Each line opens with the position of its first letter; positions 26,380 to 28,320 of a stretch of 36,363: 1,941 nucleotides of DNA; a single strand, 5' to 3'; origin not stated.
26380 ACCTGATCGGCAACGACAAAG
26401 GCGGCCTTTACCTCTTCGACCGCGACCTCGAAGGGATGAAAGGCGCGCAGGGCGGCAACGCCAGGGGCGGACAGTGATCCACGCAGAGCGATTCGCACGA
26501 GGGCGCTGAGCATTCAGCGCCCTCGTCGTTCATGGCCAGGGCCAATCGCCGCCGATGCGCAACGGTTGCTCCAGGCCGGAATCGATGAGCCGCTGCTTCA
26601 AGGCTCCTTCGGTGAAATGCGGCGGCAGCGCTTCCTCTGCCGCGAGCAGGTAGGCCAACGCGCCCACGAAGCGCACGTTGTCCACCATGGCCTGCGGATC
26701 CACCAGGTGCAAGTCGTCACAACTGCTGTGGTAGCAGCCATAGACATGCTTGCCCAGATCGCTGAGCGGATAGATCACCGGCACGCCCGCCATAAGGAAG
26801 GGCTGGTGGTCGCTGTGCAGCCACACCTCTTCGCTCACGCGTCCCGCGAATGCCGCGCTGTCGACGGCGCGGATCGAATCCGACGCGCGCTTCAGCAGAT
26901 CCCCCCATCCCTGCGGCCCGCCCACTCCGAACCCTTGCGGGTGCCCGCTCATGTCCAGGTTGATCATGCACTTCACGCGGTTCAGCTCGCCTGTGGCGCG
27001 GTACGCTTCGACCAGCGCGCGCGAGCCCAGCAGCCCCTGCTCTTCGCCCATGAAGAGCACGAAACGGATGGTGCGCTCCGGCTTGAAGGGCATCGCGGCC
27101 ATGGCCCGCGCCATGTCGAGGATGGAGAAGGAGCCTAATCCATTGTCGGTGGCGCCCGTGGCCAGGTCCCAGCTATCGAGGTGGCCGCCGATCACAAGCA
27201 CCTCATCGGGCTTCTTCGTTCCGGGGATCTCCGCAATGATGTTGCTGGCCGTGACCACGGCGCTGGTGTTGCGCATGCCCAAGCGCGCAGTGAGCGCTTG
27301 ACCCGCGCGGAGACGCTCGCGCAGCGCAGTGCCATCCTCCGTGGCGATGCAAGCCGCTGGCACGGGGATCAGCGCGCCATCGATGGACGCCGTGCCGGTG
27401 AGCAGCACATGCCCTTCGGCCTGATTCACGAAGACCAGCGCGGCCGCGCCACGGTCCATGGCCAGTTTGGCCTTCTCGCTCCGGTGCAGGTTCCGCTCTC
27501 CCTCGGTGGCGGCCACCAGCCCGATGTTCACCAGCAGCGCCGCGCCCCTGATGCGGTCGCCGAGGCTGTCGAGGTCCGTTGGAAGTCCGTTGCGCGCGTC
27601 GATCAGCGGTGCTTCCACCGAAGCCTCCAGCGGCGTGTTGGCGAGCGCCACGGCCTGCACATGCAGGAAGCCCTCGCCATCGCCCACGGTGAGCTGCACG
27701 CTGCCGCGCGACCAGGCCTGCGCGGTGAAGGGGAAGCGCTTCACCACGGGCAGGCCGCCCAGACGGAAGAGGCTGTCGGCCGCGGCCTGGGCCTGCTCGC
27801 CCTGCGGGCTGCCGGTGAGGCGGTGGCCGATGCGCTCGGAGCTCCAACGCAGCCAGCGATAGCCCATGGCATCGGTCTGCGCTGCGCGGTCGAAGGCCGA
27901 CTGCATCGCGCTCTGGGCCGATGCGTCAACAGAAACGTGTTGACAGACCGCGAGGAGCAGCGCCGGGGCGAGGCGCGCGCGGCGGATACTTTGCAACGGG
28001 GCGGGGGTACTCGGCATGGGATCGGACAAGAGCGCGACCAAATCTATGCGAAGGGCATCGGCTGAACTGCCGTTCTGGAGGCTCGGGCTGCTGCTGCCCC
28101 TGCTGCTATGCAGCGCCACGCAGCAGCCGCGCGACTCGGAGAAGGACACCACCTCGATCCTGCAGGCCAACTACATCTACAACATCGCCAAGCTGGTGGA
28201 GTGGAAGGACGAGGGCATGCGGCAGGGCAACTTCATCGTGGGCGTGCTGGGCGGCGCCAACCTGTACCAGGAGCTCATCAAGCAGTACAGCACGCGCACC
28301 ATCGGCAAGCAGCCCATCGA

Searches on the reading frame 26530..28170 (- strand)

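Call 37: search_protein_families(library=pfam, proteins=[window:26530-28170:-], max_evalue=0.01)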
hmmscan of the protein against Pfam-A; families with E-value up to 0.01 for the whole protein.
window:26530-28170:- (546 aa): 3 families
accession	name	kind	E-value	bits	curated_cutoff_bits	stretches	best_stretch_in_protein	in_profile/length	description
PF04389.22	Peptidase_M28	-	3.5e-37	128.4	21.3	1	310-500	1-187/193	Peptidase family M28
PF02225.27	PA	-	9.3e-06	26.1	23.9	1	206-283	24-95/95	PA domain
PF01546.33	Peptidase_M20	-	1.6e-05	25.4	24.6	1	337-404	30-94/206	Peptidase family M20/M25/M40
